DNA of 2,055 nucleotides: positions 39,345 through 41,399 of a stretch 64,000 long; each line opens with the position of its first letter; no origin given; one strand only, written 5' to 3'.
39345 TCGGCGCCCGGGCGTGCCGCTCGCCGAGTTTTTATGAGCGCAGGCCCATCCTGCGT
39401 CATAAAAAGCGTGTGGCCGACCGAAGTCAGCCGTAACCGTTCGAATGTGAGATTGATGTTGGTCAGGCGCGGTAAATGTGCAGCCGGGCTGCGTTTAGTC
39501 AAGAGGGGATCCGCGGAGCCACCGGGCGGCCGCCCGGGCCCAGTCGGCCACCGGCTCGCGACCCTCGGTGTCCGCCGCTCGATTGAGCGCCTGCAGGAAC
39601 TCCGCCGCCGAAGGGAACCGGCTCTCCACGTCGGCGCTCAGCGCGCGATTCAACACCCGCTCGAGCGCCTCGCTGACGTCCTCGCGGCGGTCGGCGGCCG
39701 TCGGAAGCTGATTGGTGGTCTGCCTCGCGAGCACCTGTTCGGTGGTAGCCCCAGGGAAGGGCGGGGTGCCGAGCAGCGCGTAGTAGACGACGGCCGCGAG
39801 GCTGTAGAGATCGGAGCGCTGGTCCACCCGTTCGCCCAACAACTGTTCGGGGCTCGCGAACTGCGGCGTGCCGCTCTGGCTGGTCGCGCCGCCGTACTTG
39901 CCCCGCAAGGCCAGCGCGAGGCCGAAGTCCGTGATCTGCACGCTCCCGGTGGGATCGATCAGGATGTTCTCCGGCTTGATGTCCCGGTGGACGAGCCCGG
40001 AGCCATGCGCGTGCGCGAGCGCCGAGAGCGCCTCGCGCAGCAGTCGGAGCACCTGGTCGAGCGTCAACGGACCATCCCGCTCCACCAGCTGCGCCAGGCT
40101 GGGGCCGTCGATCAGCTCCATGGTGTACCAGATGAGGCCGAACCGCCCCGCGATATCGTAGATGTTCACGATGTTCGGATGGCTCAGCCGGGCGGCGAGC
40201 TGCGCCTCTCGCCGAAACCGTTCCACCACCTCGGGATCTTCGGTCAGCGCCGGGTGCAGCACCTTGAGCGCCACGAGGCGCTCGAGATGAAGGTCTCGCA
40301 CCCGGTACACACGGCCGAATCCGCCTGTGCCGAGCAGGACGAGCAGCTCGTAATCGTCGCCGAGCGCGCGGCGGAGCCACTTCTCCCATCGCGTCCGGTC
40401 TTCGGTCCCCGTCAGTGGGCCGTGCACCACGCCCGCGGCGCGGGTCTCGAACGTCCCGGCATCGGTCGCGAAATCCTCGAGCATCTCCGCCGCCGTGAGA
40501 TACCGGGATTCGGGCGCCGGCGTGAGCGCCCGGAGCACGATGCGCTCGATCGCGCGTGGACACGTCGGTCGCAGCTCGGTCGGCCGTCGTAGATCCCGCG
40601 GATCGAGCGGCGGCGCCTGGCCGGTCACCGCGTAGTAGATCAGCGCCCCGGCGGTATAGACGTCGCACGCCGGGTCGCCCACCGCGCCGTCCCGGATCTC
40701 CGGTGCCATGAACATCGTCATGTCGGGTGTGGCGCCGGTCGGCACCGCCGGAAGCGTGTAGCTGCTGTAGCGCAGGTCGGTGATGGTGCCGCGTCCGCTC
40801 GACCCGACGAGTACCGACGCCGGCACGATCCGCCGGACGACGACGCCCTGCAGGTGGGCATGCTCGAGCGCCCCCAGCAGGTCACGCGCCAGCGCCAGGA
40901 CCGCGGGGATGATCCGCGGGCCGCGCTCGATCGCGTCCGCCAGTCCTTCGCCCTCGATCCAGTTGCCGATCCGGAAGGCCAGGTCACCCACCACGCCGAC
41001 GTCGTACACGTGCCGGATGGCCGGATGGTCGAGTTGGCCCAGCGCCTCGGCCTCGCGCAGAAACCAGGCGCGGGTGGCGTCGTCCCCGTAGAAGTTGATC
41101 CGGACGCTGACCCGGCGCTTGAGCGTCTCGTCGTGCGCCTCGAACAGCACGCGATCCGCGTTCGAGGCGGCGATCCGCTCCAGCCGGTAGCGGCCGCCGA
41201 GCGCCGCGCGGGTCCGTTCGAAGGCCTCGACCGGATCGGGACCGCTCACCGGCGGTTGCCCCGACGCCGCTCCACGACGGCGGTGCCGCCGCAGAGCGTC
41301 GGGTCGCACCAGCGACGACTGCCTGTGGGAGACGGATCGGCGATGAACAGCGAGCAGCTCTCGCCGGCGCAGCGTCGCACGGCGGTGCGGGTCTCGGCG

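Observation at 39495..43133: Tightly coupled signalling operon: GGDEF cyclase, CGNR zinc-finger protein, tandem pseudokinase/kinase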

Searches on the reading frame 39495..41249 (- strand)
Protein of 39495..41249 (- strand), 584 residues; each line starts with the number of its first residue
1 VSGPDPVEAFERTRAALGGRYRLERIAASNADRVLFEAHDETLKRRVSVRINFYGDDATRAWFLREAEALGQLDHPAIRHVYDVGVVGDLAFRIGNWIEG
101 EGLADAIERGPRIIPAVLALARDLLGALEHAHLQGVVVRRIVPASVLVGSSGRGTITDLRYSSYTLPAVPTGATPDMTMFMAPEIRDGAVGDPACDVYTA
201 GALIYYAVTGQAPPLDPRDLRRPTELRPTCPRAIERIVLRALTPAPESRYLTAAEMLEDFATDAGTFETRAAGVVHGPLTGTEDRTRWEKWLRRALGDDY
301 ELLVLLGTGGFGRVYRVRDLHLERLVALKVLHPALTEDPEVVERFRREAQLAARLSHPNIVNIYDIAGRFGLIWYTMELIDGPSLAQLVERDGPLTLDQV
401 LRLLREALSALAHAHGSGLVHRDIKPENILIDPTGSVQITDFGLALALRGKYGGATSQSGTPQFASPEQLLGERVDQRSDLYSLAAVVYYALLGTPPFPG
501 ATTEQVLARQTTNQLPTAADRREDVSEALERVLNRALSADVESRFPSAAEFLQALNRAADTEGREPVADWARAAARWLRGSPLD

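Call 7: search_protein_families(library=ncbifam, proteins=[window:39495-41249:-], max_evalue=0.01)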
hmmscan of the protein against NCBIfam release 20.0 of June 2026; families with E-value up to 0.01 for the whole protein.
window:39495-41249:- (584 aa): 19 families
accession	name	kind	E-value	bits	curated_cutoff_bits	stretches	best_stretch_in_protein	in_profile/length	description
NF033483.0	PknB_PASTA_kin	equivalog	2.5e-117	393.2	450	2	294-562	3-272/563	Stk1 family PASTA domain-containing Ser/Thr kinase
NF047741.1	antiphage_MADS6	equivalog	3.2e-74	250.5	460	3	61-405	240-598/612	methylation-associated defense system protein kinase MAD6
NF052427.1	StpK7MSMEG_1200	equivalog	2.8e-63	214.3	900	2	299-567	8-277/601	serine/threonine protein kinase StpK7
TIGR03903.1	TOMM_kin_cyc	equivalog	9.8e-50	169.4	705.75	2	325-552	5-241/1267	TOMM system kinase/cyclase fusion protein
NF009651.0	PRK13184.1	equivalog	8.6e-46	156.3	839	2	299-557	3-289/932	serine/threonine-protein kinase PknD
NF038150.1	lanthi_synth_IV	equivalog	1.5e-45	155.8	650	2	310-572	201-470/851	class IV lanthionine synthetase LanL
NF033442.0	BREX_PglW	equivalog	5.1e-38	130.5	990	2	118-445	315-660/1391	BREX system serine/threonine kinase PglW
NF053615.1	SerThrKinAfsKStmc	equivalog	1e-31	110.4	1300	2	299-503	14-218/809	protein serine/threonine kinase AfsK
NF038151.1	lanthi_synth_III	equivalog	2.7e-17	62.5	575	1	312-541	234-467/833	class III lanthionine synthetase LanKC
NF058632.1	SerThrKinPrkT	equivalog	2.6e-12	46.4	280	1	298-443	21-163/322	serine/threonine protein kinase PrkT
NF043056.1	T4SS_LegK1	equivalog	1.9e-10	40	550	1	415-490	206-282/516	Dot/Icm T4SS effector kinase LegK1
NF011463.0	PRK14879.1-4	equivalog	2.8e-08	33.4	188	1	341-445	61-160/237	Kae1-associated kinase Bud32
TIGR03724.2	arch_bud32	equivalog_domain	1.2e-06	28.1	125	1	343-446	38-132/193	KEOPS complex kinase/ATPase Bud32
NF011464.0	PRK14879.1-7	equivalog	1.5e-06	28.1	246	1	345-445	53-149/221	Kae1-associated kinase Bud32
NF041408.1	XopAU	subfamily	4.4e-06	26.5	450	1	366-499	289-421/498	XopAU family type III secretion system effector serine/threonine kinase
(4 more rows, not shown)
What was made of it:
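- On PD-T4-6 / MADS / BREX defence kinases: NCBIfam MAD6 scores 250 against 460 and PglW 130 against 990 (call 7).
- It also matches NCBIfam MAD6 and PglW below their cutoffs (call 7).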

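Call 9: search_protein_families(library=pfam, proteins=[window:39495-41249:-], max_evalue=0.01)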
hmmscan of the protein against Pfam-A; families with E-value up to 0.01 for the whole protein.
window:39495-41249:- (584 aa): 6 families
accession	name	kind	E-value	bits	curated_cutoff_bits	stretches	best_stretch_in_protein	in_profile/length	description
PF00069.31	Pkinase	-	1.7e-62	211.6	31.7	2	300-553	1-259/263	Protein kinase domain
PF07714.23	PK_Tyr_Ser-Thr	-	3.6e-35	121.9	23.1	2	305-544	6-248/258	Protein tyrosine and serine/threonine kinase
PF03109.22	ABC1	-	0.00012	21.7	22.9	1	376-448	146-217/244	ABC1 atypical kinase-like domain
PF01636.29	APH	-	0.00019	21.8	23.2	1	313-415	12-108/239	Phosphotransferase enzyme family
PF17667.7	Pkinase_fungal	-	0.00043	19.6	24.1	1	399-485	287-380/387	Fungal protein kinase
PF14531.12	Kinase-like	-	0.0014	18.4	25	1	410-474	157-216/289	Kinase-like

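Call 27: search_solved_structures(query=window:39495-41249:-, max_evalue=1e-20)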
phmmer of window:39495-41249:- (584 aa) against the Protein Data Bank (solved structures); distinct sequences matched with E-value up to 1e-20: 478 (the best 60 are shown).
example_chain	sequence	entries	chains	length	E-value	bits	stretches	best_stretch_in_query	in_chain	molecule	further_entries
1mru_A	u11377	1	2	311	3.2e-55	191.1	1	296-562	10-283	Probable serine/threonine-protein kinase pknB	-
5u94_A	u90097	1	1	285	5.8e-55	190.3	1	296-557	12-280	Serine/threonine-protein kinase PknB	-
6b2p_A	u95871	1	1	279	6.7e-55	190.1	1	296-555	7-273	Serine/threonine-protein kinase PknB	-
1o6y_A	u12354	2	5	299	7.4e-55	190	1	296-555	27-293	SERINE/THREONINE-PROTEIN KINASE PKNB | Probable serine/threonine-protein kinase pknB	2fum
3f61_A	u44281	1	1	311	1.3e-54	189.2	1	296-562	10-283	Serine/threonine-protein kinase pknB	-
3f69_A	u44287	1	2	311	1.7e-54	188.8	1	296-562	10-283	Serine/threonine-protein kinase pknB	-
3orm_A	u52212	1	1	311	3e-54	187.9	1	296-562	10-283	Serine/threonine protein kinase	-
3ori_A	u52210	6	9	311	4e-54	187.5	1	296-562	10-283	Serine/threonine protein kinase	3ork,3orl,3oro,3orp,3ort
6i2p_A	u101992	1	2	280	6.2e-54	186.9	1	296-555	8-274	Serine/threonine-protein kinase PknB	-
9ymt_A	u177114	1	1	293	2.1e-49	171.9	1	294-556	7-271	Serine/Threonine Kinase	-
4eqm_A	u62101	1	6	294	2.1e-49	171.9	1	294-556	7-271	Protein kinase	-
9ruk_A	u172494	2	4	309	5.3e-45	157.4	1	298-556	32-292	Serine/threonine-protein kinase StkP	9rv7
4ow8_A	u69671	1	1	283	6.2e-45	157.2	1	296-550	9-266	Serine/threonine-protein kinase PknA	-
9tmq_A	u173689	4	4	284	6.2e-45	157.2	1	296-550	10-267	Serine/threonine-protein kinase PknA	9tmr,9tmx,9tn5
6b2q_A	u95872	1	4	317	7e-45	157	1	296-553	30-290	Serine/threonine-protein kinase PknA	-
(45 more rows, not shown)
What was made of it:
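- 39582..40355 (-): C-terminal active PknB-like kinase domain (about aa 299-556). Best PDB match is PknB, E 3e-55 (call 27).
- On Hanks-type Ser/Thr kinase (C-terminal domain): The PknB match has E 3e-55 (call 27).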

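Call 54: find_homologous_proteins(query=window:39495-41249:-, max_evalue=1e-10)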
Query window:39495-41249:- (584 aa): 7722 proteins with E <= 1e-10 among 8000 candidates; the best 120 are listed.
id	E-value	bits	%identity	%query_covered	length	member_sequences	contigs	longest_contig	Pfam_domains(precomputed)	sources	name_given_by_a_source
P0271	0.0e+0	1296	100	100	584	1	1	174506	PF07714.24,PF00069.32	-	-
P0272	0.0e+0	1186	91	100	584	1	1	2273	PF07714.24,PF00069.32,PF03109.23,PF01636.30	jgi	jgi:serine/threonine protein kinase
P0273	0.0e+0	1174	90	100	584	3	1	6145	PF07714.24,PF00069.32,PF03109.23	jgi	jgi:serine/threonine protein kinase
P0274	0.0e+0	1160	89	100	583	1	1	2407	PF07714.24,PF00069.32,PF03109.23,PF01636.30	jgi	jgi:eukaryotic-like serine/threonine-protein kinase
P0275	0.0e+0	1154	89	100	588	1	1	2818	PF07714.24,PF00069.32,PF03109.23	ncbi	-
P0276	0.0e+0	1154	91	97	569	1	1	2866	PF07714.24,PF00069.32,PF01636.30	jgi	jgi:serine/threonine protein kinase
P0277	0.0e+0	1153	88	100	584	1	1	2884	PF07714.24,PF00069.32,PF01636.30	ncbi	-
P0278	0.0e+0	1149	89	100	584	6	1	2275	PF07714.24,PF00069.32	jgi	jgi:eukaryotic-like serine/threonine-protein kinase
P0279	0.0e+0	1144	88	100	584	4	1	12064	PF07714.24,PF00069.32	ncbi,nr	ncbi:MAG TPA: serine/threonine-protein kinase [Gemmatimonadales bacterium]|nr:serine/threonine-prote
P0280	0.0e+0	1142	87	100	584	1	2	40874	PF07714.24,PF00069.32,PF03109.23,PF01636.30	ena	-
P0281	0.0e+0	1141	87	100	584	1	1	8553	PF07714.24,PF00069.32,PF03109.23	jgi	jgi:serine/threonine-protein kinase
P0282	0.0e+0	1138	87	100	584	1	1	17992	PF07714.24,PF00069.32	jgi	-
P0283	0.0e+0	1138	87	100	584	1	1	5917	PF07714.24,PF00069.32,PF01636.30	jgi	jgi:serine/threonine protein kinase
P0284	0.0e+0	1136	87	100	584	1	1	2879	PF07714.24,PF00069.32,PF03109.23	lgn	-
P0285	0.0e+0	1135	87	100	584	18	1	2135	PF07714.24,PF00069.32,PF03109.23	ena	-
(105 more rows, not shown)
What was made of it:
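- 39495..41249 (-): Soluble tandem pseudokinase/Hanks Ser/Thr kinase gene (584 aa from the GTG). Calls 7, 9, 27 and 54.
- Checked: 584 aa is the commonest length among database orthologues (call 54), which supports it.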

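Call 77: search_protein_families(library=padloc, proteins=[window:39495-41249:-], max_evalue=0.001)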
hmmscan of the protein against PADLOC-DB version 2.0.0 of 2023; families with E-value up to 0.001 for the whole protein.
window:39495-41249:- (584 aa): 34 families (the best 25 are shown)
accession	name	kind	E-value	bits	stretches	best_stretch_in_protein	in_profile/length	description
PDLC04042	PD-T4-6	-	4.3e-118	392.2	2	294-569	5-282/292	-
PDLC04053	PD-T4-6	-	2.4e-112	373.4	2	299-567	10-280/311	-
PDLC04061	PD-T4-6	-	1.6e-106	355.9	2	295-561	13-286/510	-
PDLC04060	PD-T4-6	-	4e-102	340.6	2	295-560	5-271/486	-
PDLC04043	PD-T4-6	-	2.4e-97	324.9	2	299-561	16-280/452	-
PDLC04054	PD-T4-6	-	3.2e-97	324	2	298-562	10-277/347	-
PDLC04039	PD-T4-6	-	2.7e-96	321.3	2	298-572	14-289/458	-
PDLC04052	PD-T4-6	-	1.4e-92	309.5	2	294-569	5-285/496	-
PDLC04057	PD-T4-6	-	5.4e-88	293.9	2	296-561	6-273/443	-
PDLC04041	PD-T4-6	-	2.6e-87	291.9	2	297-566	27-301/443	-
PDLC04138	mad6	-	7.8e-87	290.7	2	296-565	49-320/659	mads_6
PDLC04040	PD-T4-6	-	1e-86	289.8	2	305-568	1-273/547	-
PDLC04047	PD-T4-6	-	2.1e-85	284.7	2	298-562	10-276/327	-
PDLC04048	PD-T4-6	-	4.3e-85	284.2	2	296-561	8-275/354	-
PDLC04050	PD-T4-6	-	5.5e-79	264.3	2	299-564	64-332/480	-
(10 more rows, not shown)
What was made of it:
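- The kinase domain matches PADLOC PD-T4-6 models (E 4e-118) and mad6 (call 77).
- Tried and rejected: The PADLOC hits are generic kinase matches (call 77), so I rejected it.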

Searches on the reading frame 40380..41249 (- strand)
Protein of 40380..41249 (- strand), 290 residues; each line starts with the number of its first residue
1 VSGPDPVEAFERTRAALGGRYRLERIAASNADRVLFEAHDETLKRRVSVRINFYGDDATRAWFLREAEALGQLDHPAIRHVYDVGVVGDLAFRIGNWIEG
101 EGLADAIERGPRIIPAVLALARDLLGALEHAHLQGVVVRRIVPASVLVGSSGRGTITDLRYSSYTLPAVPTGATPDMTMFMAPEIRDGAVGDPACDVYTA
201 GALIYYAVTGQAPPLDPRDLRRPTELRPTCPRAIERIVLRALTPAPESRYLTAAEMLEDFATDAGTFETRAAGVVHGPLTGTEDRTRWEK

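Call 58: search_protein_families(library=pfam, proteins=[window:40380-41249:-], max_evalue=10)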
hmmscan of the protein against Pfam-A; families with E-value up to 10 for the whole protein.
window:40380-41249:- (290 aa): 2 families
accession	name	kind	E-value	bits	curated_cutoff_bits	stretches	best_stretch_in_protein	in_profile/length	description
PF00069.31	Pkinase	-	2e-10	41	31.7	1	61-214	43-197/263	Protein kinase domain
PF07714.23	PK_Tyr_Ser-Thr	-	0.00013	21.8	23.1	1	55-213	39-204/258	Protein tyrosine and serine/threonine kinase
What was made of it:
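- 40395..41192 (-): N-terminal pseudokinase domain (about aa 20-285). Pkinase at 41 bits on its own (call 58).
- Checked: The N-terminal half alone still scores 41 bits against 31.7 (call 58).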
